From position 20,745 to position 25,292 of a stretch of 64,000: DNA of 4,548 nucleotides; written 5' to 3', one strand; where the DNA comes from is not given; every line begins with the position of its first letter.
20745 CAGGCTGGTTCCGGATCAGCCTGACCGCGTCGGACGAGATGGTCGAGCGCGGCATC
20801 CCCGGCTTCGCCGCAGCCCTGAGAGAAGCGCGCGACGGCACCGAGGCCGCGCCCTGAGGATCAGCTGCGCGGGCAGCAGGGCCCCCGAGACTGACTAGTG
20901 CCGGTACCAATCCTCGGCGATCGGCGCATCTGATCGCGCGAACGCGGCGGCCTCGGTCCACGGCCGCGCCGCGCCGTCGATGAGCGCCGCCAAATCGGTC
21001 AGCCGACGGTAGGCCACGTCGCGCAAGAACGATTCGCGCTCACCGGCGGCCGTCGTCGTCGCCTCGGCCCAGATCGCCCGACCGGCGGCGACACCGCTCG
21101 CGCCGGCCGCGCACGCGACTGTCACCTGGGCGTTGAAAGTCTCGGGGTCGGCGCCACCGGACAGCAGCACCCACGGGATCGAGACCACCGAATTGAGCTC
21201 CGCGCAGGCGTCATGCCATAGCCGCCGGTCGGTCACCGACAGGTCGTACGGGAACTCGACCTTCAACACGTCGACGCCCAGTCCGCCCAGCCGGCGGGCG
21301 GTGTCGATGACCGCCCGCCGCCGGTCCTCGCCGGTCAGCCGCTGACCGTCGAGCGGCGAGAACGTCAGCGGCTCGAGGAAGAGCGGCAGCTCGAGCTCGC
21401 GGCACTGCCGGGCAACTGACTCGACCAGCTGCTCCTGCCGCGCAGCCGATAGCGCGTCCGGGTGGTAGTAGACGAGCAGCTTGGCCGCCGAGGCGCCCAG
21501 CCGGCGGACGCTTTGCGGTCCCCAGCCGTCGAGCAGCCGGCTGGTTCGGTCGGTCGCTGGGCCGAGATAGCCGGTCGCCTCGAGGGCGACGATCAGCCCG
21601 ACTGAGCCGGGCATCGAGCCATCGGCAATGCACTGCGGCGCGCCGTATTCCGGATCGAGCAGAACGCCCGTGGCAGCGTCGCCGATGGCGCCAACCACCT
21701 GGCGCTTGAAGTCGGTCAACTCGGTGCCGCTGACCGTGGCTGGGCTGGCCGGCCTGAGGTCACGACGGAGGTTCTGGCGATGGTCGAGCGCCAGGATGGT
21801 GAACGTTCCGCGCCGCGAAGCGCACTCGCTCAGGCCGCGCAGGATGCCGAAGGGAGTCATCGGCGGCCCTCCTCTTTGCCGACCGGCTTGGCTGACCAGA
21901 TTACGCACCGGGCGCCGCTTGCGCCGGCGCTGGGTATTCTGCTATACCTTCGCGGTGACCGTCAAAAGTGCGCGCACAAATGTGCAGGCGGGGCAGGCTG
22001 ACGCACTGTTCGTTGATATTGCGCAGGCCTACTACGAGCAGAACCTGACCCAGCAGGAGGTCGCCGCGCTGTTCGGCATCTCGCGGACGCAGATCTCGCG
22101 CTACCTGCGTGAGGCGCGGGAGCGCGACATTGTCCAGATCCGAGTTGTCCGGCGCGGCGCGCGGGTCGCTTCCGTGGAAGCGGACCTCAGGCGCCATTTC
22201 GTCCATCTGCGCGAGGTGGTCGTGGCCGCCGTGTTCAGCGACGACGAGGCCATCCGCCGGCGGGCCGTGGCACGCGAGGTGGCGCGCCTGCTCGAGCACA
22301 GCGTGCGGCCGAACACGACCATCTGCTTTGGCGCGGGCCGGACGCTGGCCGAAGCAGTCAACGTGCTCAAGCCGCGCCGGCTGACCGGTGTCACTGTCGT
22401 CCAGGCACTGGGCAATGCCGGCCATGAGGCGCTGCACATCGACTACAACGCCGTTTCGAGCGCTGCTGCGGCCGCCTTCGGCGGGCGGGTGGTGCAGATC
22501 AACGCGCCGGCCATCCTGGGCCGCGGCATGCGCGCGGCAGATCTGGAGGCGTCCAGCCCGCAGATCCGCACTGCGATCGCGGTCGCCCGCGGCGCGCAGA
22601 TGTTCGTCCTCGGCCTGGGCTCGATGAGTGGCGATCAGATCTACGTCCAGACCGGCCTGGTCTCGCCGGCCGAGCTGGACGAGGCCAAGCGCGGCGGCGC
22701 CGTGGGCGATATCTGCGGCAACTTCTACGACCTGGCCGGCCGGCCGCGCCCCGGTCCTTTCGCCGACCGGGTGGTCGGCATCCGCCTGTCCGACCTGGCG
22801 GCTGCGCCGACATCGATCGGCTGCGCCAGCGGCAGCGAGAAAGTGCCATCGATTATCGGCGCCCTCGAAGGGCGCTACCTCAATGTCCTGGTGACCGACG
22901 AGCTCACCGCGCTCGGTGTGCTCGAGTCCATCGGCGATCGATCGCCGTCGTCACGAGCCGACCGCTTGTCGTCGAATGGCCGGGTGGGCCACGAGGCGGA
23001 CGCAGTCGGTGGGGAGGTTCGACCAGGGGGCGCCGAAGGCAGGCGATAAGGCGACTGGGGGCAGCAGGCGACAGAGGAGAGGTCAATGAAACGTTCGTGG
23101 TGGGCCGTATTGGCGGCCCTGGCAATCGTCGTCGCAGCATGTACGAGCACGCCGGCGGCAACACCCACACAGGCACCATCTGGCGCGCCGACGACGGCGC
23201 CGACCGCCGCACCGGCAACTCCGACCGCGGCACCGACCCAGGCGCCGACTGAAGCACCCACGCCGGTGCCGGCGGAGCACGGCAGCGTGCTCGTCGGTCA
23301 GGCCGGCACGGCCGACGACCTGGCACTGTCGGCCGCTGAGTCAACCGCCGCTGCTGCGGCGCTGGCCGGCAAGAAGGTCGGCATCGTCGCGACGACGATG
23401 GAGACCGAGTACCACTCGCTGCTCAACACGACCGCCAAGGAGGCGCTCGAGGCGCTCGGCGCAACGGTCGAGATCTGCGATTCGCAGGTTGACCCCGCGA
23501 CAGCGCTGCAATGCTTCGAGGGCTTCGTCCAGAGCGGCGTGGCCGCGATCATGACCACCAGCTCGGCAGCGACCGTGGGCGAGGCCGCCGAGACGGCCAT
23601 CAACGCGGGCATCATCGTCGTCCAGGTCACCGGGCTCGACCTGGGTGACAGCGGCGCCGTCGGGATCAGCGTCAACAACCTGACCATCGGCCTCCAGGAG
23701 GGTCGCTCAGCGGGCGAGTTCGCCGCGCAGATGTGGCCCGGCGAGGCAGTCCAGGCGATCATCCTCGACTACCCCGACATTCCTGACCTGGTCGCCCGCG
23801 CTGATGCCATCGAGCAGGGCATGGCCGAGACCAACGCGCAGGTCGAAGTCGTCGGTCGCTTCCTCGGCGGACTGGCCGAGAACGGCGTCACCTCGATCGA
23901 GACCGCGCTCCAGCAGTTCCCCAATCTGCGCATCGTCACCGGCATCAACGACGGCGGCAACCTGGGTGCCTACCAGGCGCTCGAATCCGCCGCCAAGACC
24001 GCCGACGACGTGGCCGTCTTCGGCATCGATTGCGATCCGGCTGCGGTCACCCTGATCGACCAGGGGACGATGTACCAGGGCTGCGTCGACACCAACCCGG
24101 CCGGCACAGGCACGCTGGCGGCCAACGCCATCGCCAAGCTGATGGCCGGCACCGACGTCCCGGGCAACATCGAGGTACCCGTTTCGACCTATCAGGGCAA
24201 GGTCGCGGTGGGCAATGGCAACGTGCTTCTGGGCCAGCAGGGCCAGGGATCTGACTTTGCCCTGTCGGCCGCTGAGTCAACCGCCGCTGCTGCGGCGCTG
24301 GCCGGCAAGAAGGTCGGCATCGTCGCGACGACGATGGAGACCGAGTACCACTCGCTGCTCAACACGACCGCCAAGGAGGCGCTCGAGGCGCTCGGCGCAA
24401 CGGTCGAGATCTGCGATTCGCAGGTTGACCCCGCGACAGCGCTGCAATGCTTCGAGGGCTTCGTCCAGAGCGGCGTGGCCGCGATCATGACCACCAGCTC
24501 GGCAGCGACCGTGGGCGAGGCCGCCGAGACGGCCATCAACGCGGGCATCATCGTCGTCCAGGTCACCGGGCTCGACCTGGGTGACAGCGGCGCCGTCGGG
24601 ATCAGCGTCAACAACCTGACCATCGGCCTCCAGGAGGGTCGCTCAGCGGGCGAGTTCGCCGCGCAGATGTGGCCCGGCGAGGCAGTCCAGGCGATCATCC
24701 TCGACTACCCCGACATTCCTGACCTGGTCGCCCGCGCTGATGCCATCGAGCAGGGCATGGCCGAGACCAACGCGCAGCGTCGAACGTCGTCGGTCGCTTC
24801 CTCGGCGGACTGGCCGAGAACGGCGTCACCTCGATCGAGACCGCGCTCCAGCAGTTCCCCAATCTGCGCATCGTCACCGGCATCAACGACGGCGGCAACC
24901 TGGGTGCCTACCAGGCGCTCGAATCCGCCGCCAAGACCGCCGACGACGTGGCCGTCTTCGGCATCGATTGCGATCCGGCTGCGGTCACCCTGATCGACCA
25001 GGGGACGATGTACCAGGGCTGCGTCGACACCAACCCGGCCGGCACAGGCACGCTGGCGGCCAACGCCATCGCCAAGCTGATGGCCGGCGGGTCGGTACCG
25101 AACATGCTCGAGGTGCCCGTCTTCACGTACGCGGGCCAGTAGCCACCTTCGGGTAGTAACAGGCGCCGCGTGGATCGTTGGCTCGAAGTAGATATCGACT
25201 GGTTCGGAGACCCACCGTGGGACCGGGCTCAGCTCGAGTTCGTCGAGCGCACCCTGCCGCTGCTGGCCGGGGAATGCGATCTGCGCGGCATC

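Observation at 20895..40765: Sugar-phosphate feeder pathway wrapped around the BMC genes; substrate unknown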

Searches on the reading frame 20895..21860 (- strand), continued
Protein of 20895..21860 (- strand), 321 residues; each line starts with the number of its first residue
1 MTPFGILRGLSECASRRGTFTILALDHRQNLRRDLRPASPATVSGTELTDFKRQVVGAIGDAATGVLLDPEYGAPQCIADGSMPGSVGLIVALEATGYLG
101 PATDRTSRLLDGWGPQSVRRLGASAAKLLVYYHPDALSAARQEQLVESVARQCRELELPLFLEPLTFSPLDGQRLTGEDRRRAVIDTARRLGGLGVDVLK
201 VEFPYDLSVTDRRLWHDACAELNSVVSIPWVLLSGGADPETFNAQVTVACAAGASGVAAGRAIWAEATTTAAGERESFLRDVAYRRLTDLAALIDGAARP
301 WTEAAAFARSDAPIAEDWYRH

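Call 94: list_cluster_members(proteins=[P0121, P0361])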
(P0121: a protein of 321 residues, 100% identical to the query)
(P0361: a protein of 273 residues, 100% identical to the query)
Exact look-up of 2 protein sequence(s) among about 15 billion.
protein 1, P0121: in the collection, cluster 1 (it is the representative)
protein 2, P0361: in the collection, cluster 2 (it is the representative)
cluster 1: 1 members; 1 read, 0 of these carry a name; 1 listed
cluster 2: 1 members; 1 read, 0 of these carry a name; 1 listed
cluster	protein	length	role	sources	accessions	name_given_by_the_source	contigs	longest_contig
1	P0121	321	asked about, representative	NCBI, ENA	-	-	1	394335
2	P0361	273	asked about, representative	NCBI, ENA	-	-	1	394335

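Call 95: find_encoding_contigs(protein=P0121, flank=10000, max_places=1)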
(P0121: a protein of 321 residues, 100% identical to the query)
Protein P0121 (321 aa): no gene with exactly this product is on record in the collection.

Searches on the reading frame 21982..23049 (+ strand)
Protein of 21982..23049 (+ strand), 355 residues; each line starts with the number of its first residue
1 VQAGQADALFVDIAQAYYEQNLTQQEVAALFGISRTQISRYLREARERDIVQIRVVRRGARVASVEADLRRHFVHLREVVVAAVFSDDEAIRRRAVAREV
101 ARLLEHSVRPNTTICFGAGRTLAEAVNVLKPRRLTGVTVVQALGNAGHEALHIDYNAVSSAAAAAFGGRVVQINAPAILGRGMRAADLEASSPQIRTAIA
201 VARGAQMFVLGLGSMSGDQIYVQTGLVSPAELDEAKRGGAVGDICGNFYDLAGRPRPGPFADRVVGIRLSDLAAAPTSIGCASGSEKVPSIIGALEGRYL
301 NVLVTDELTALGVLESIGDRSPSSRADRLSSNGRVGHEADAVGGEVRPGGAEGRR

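Call 8: search_protein_families(library=pfam, proteins=[window:21982-23049:+], max_evalue=0.01)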
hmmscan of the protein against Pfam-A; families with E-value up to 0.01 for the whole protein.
window:21982-23049:+ (355 aa): 13 families
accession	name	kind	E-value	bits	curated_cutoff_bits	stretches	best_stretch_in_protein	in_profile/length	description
PF04198.19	Sugar-bind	-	1.3e-51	175.7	27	1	63-315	7-257/257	Putative sugar-binding domain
PF04545.22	Sigma70_r4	-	2.5e-06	27.4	24.1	1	15-48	14-47/50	Sigma-70, region 4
PF01381.28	HTH_3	-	7.6e-06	26.3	23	1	19-44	7-32/55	Helix-turn-helix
PF13545.12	HTH_Crp_2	-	1.5e-05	25.3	27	1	19-54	20-55/70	Crp-like helix-turn-helix domain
PF13613.12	HTH_Tnp_4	-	2e-05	24.6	27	1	17-45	15-43/53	Helix-turn-helix of DDE superfamily endonuclease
PF13560.12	HTH_31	-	0.00017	22.2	27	1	21-73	14-64/64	Helix-turn-helix domain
PF13518.12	HTH_28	-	0.00041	20.8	25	1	16-47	8-38/52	Helix-turn-helix domain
PF12802.13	MarR_2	-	0.00086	19.9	27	1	21-61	19-60/61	MarR family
PF13384.12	HTH_23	-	0.0011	19.2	24.6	1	14-45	11-41/50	Homeodomain-like domain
PF08281.18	Sigma70_r4_2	-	0.0015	18.6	25.7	1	17-48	22-53/54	Sigma-70, region 4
PF13412.12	HTH_24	-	0.0021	18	21.9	1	21-51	17-47/48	Winged helix-turn-helix DNA-binding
PF20432.4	Xre-like-HTH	-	0.0069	17.1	25.8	0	22-46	24-47/63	Antitoxin Xre-like helix-turn-helix domain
PF00392.27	GntR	-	0.0074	16.4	27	0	19-62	21-64/64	Bacterial regulatory proteins, gntR family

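Call 16: search_protein_families(library=ncbifam, proteins=[window:21982-23049:+], max_evalue=0.00001)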
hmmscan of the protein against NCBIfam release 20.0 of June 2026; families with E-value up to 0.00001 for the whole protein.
window:21982-23049:+ (355 aa): 3 families
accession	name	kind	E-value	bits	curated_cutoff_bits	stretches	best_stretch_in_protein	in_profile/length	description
NF053881.1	TransRegDeoRBac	equivalog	2.3e-51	174.8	420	1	7-313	6-309/311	DNA-binding transcriptional repressor DeoR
NF011947.0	PRK15418.1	equivalog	5.7e-33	114.4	486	1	9-317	18-318/319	transcriptional regulator LsrR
TIGR02937.1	sigma70-ECF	superfamily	2.3e-06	27.3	42.9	1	13-48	125-160/165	sigma-70 family RNA polymerase sigma factor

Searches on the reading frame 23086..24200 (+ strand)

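Call 16: search_protein_families(library=ncbifam, proteins=[window:23086-24200:+], max_evalue=0.00001)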
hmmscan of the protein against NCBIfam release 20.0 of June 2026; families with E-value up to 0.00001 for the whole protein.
window:23086-24200:+ (371 aa): 3 families
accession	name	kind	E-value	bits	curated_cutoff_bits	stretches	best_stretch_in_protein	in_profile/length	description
NF007936.0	PRK10653.1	equivalog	2.5e-11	43.4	337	1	85-365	16-289/295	ribose ABC transporter substrate-binding protein RbsB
NF007254.0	PRK09701.1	equivalog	9.2e-08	31.6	335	1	274-345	210-279/311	D-allose transporter substrate-binding protein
TIGR02634.1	xylF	equivalog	1e-06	28.6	389.55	0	253-329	154-232/302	D-xylose ABC transporter substrate-binding protein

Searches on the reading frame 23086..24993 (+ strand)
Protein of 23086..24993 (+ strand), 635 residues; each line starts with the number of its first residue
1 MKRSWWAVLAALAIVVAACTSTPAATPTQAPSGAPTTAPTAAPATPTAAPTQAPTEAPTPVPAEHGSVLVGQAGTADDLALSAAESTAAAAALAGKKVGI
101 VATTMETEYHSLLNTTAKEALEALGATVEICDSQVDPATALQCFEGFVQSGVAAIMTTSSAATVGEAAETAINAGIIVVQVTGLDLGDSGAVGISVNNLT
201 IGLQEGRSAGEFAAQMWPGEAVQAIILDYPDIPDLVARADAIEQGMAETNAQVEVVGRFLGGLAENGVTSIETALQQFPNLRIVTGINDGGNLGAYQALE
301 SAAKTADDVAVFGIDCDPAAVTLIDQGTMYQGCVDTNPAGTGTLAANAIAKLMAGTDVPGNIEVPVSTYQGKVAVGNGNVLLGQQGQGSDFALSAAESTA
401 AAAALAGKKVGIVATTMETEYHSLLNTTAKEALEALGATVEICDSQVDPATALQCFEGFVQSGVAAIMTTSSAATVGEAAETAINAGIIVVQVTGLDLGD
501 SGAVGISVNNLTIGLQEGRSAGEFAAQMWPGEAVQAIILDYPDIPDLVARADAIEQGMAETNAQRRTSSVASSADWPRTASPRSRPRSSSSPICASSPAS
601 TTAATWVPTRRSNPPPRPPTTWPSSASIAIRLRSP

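Call 8: search_protein_families(library=pfam, proteins=[window:23086-24993:+], max_evalue=0.01)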
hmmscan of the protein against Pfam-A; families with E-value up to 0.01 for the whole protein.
window:23086-24993:+ (635 aa): 4 families
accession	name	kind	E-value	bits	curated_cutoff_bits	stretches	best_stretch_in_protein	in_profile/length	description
PF13407.12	Peripla_BP_4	-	4.6e-40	138.2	35.1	2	98-356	1-257/258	Periplasmic binding protein domain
PF05267.17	DUF725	-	5.5e-05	23.6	22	0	109-163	42-95/121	Protein of unknown function (DUF725)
PF00532.27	Peripla_BP_1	-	9.6e-05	22.4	22.2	0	269-313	171-222/281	Periplasmic binding proteins and sugar binding domain of LacI family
PF13377.12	Peripla_BP_3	-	0.0017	18.9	26.5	0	288-362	83-154/167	Periplasmic binding protein-like domain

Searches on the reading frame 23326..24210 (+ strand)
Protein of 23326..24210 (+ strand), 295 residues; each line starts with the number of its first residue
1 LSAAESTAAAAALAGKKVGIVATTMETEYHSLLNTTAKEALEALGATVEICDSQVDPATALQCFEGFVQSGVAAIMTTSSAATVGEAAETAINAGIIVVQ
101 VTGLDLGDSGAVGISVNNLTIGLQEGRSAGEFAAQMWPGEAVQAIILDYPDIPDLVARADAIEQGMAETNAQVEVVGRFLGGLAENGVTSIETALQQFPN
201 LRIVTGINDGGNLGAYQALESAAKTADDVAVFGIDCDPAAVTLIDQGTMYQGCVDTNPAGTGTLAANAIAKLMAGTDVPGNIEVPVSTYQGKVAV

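Call 76: search_solved_structures(query=window:23326-24210:+, max_evalue=0.001)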
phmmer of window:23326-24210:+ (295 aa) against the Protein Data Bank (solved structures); distinct sequences matched with E-value up to 0.001: 25.
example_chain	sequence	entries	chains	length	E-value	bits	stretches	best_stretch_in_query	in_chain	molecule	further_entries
5hsg_A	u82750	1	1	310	2.4e-11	46.7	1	12-288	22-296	Putative ABC transporter, nucleotide binding/ATPase protein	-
2ioy_A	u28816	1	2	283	3.9e-11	46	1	16-283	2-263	Periplasmic sugar-binding protein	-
6hyh_A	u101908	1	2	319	1.7e-10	43.9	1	18-289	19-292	Periplasmic binding protein/LacI transcriptional regulator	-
6hbd_A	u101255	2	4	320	1.7e-10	43.9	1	18-289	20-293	ABC transporter periplasmic-binding protein YtfQ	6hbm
6hb0_A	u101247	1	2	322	1.8e-10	43.8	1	18-289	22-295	ABC transporter periplasmic-binding protein YtfQ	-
2fn9_A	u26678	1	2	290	2.9e-08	36.6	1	17-258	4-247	ribose ABC transporter, periplasmic ribose-binding protein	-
4yv7_A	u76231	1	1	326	4.3e-08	36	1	14-283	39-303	Periplasmic binding protein/LacI transcriptional regulator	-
4irx_A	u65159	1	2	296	5e-08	35.8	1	39-279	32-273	Sugar ABC transporter, periplasmic sugar-binding protein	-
2fn8_A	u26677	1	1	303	5.7e-08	35.6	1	17-258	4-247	ribose ABC transporter, periplasmic ribose-binding protein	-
1drj_A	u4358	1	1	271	3.9e-07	32.9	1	18-279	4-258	D-RIBOSE-BINDING PROTEIN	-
2gx6_A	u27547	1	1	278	4e-07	32.8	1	18-280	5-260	D-ribose-binding periplasmic protein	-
1drk_A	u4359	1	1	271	4.2e-07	32.8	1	18-279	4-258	D-RIBOSE-BINDING PROTEIN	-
1ba2_A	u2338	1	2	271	5.1e-07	32.5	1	18-279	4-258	D-RIBOSE-BINDING PROTEIN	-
1urp_A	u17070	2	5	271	5.6e-07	32.4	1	18-279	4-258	D-RIBOSE-BINDING PROTEIN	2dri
7e7m_A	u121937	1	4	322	1.2e-06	31.3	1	16-278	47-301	D-ribose ABC transporter substrate-binding protein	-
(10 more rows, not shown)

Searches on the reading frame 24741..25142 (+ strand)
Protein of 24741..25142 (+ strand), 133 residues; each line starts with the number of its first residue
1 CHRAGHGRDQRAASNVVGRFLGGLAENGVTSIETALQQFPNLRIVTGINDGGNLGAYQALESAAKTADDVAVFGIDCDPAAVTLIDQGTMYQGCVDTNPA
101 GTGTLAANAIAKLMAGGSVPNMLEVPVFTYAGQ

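Call 8: search_protein_families(library=pfam, proteins=[window:24741-25142:+], max_evalue=0.01)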
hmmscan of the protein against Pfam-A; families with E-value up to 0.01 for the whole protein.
window:24741-25142:+ (133 aa): 1 family
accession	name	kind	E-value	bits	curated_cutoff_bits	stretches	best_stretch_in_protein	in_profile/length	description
PF13407.12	Peripla_BP_4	-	1.6e-14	54.5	35.1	1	25-116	166-256/258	Periplasmic binding protein domain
